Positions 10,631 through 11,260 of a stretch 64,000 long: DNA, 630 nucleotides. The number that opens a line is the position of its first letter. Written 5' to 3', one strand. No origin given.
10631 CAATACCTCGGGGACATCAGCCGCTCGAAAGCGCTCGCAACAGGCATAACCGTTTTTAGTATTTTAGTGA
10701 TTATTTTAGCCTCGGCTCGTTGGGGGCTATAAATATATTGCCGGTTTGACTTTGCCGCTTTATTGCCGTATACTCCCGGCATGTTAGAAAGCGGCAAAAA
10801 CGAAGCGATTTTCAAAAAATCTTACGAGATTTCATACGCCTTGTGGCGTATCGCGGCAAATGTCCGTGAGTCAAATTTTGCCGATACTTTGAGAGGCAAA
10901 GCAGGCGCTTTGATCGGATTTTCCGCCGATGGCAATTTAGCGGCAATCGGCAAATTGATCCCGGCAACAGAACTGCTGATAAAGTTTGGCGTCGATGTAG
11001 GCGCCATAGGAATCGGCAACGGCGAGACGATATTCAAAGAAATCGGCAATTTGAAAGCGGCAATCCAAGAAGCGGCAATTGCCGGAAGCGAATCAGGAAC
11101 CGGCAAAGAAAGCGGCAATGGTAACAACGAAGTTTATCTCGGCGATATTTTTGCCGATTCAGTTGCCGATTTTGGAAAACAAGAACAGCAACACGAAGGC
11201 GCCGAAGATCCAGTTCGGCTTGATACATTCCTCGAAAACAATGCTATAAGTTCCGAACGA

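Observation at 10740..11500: Regulator gene (Avd-like four-helix bundle + DeoR-type wHTH) whose DNA is saturated with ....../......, including the perfect palindrome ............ twice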

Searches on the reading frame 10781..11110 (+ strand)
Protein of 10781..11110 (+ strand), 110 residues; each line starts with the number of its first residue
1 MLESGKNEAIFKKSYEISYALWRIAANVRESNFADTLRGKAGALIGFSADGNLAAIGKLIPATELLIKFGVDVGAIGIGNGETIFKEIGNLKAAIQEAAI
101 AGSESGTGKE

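Call 56: search_protein_families(library=pfam, proteins=[window:10781-11110:+], max_evalue=10)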
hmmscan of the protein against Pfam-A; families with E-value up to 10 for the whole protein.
window:10781-11110:+ (110 aa): 2 families
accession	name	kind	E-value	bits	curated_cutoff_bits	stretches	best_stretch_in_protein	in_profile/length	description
PF20560.3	MotA_N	-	0.068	13.9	27.3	1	49-92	18-60/91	Motility protein A N-terminal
PF00319.23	SRF-TF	-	0.13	12.2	26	0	62-80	23-41/48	SRF-type transcription factor (DNA-binding and dimerisation domain)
